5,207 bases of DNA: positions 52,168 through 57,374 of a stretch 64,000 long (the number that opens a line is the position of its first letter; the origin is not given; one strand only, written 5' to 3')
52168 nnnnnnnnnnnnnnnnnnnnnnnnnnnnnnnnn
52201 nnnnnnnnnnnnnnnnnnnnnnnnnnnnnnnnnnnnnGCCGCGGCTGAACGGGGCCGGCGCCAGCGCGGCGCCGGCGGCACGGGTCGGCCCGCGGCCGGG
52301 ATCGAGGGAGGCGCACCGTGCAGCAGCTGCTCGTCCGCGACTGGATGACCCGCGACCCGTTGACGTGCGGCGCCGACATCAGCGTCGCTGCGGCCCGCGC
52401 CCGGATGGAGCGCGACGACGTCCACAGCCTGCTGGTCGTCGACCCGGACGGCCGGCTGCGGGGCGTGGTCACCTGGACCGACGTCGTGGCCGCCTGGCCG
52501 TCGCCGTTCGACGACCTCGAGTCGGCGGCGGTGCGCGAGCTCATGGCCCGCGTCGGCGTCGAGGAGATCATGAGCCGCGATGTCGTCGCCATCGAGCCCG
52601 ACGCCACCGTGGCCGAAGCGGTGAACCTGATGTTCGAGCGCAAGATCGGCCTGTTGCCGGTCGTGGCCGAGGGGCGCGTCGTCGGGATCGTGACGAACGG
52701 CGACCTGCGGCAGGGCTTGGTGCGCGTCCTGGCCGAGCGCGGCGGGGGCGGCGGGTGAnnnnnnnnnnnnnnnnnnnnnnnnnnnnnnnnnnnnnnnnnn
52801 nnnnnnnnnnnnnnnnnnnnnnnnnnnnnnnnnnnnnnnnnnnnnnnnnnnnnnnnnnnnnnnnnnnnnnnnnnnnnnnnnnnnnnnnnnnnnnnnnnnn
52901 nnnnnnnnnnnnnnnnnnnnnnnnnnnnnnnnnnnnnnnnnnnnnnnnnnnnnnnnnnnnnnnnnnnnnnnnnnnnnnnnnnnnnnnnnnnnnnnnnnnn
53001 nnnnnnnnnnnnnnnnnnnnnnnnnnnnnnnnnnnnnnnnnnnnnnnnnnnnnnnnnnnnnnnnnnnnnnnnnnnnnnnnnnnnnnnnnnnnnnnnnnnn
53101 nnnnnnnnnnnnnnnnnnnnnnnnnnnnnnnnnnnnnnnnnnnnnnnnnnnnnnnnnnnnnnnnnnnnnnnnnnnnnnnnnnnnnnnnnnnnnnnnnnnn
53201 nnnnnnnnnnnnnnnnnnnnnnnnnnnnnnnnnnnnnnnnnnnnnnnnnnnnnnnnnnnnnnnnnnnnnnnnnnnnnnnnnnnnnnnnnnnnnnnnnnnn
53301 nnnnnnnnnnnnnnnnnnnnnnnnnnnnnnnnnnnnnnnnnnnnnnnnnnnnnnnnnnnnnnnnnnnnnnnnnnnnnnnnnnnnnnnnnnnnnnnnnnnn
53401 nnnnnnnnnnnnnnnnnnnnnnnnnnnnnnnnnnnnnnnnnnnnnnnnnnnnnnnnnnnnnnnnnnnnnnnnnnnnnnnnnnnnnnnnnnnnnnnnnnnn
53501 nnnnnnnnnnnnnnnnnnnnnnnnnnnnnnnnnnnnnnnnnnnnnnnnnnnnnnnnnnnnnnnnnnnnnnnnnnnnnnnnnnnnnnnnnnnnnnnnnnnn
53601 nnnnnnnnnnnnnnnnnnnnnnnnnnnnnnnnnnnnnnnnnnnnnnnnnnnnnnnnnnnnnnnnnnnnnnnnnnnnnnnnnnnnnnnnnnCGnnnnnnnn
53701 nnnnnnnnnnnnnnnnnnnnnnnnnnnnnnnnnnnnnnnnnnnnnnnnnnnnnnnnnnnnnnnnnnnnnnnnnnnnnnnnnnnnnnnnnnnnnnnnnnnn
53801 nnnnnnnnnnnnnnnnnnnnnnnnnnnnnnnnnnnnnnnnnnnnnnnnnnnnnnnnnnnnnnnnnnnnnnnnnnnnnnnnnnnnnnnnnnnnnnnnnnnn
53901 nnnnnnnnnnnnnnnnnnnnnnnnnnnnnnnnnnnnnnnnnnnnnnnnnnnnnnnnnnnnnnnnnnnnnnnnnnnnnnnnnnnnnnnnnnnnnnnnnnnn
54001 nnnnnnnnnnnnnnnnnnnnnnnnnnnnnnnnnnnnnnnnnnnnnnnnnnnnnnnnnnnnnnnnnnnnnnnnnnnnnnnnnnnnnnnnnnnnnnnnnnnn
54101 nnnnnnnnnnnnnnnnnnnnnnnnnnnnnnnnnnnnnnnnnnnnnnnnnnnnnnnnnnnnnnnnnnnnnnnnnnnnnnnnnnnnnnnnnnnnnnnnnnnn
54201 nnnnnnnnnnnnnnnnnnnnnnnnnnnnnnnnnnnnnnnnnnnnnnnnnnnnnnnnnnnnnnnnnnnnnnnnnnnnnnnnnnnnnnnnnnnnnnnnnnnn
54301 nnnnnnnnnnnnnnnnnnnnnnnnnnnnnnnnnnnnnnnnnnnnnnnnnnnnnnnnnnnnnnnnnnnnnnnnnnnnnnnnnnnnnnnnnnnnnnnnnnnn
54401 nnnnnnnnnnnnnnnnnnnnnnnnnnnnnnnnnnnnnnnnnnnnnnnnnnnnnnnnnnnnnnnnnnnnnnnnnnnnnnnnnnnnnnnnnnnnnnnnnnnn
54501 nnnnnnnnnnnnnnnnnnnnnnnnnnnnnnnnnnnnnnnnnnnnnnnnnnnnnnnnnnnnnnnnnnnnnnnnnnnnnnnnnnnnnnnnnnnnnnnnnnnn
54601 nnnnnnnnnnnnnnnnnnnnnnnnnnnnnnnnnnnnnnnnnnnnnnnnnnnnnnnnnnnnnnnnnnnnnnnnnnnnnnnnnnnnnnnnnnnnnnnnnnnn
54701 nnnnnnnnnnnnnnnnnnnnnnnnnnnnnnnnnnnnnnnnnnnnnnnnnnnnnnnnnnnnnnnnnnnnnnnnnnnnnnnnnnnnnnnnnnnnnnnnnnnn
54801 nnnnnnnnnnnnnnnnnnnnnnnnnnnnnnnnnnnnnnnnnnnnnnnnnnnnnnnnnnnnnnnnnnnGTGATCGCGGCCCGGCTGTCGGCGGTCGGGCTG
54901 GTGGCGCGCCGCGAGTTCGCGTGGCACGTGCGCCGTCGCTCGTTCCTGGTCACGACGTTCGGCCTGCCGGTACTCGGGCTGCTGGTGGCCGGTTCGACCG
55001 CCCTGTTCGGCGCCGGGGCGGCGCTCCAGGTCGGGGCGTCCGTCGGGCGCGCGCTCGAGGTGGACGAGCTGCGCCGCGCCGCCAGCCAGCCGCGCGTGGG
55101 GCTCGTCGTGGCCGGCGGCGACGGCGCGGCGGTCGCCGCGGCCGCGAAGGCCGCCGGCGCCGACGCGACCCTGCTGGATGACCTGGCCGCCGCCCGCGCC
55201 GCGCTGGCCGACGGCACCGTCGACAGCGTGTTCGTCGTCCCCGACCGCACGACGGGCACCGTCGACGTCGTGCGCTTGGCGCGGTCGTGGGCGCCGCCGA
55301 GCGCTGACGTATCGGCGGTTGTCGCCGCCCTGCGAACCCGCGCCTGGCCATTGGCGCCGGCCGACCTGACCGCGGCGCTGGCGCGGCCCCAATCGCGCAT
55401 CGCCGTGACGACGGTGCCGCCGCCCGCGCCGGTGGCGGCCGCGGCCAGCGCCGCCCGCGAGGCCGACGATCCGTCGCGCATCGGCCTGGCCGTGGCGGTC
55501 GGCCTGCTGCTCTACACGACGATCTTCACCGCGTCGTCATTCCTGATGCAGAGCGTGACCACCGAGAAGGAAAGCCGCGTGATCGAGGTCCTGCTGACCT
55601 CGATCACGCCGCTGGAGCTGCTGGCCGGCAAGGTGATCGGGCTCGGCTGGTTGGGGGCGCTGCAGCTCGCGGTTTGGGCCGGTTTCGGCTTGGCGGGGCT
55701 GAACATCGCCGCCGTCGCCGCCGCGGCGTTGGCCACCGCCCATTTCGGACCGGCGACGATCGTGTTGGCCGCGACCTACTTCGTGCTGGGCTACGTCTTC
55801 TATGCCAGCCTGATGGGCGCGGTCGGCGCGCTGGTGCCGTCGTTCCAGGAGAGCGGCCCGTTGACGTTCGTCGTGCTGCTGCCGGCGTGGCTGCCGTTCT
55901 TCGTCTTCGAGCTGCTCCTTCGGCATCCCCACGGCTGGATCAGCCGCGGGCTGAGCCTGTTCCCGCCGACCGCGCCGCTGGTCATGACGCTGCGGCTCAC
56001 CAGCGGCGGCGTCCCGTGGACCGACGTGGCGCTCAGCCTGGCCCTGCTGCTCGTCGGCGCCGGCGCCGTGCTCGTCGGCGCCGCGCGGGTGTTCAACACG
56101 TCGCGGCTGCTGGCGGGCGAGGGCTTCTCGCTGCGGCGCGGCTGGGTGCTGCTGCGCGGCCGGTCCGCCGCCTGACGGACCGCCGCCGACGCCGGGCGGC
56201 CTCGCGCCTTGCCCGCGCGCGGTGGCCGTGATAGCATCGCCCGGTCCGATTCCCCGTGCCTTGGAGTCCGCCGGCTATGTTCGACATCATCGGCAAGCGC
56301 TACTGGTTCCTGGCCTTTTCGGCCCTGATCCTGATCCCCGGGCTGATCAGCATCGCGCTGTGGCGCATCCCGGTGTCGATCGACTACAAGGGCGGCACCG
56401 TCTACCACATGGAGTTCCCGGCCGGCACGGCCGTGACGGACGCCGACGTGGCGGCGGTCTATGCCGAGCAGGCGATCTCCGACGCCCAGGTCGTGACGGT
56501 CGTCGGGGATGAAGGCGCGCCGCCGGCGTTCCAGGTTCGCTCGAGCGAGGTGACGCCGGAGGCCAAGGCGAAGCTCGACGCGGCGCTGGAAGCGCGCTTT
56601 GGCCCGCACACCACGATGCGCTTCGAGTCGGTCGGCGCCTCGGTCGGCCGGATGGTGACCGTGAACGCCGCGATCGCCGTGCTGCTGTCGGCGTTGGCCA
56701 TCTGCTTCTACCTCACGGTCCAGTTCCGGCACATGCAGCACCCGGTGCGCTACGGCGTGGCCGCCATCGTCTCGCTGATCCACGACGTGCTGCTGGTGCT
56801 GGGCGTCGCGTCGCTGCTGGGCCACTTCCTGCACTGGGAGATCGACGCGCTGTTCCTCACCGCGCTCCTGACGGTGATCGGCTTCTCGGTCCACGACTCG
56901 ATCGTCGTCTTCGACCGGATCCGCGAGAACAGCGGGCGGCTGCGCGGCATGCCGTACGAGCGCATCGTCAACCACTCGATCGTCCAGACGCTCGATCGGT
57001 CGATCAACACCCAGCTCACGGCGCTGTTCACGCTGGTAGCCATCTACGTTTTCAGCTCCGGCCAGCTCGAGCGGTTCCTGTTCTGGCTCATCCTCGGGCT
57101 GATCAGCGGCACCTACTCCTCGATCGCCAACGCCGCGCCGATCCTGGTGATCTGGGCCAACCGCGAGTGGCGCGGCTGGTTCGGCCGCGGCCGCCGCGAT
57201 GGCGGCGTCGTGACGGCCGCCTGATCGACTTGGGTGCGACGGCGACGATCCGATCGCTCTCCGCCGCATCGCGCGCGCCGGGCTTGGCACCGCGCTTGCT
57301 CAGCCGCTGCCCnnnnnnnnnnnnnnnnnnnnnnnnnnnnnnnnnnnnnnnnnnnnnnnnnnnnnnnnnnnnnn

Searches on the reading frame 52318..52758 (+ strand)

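Call 48: search_protein_families(library=pfam, proteins=[window:52318-52758:+], max_evalue=0.001)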
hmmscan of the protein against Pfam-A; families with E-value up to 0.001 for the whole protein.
window:52318-52758:+ (146 aa): 1 family
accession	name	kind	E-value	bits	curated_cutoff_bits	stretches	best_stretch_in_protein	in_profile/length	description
PF00571.33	CBS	-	1e-30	106.3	24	2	81-133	1-54/57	CBS domain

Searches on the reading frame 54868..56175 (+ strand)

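Call 48: search_protein_families(library=pfam, proteins=[window:54868-56175:+], max_evalue=0.001)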
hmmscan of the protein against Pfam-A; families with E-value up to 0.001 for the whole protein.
window:54868-56175:+ (435 aa): 2 families
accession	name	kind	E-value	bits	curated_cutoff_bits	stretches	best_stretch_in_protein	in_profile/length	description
PF12698.13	ABC2_membrane_3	-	1.1e-31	110.6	31.6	1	24-406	1-346/347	ABC-2 family transporter protein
PF12679.13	ABC2_membrane_2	-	3.5e-08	33.5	27.2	1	12-396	3-269/283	ABC-2 family transporter protein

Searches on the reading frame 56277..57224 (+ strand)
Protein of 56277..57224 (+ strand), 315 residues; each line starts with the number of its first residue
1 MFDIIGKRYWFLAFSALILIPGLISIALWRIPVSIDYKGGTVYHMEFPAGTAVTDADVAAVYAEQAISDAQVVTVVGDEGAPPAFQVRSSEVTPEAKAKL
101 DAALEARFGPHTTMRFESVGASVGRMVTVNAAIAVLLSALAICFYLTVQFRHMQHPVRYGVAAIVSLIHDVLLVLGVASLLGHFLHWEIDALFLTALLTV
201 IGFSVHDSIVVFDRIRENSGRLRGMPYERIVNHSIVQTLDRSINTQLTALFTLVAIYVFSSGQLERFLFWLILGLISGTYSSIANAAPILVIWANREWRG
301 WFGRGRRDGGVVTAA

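Call 48: search_protein_families(library=pfam, proteins=[window:56277-57224:+], max_evalue=0.001)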
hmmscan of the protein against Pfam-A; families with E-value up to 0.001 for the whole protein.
window:56277-57224:+ (315 aa): 1 family
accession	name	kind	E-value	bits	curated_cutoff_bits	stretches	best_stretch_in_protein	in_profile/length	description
PF02355.23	SecD_SecF_C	-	1.9e-50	171.3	20.5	1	111-295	13-188/189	Protein export membrane protein SecD/SecF, C-terminal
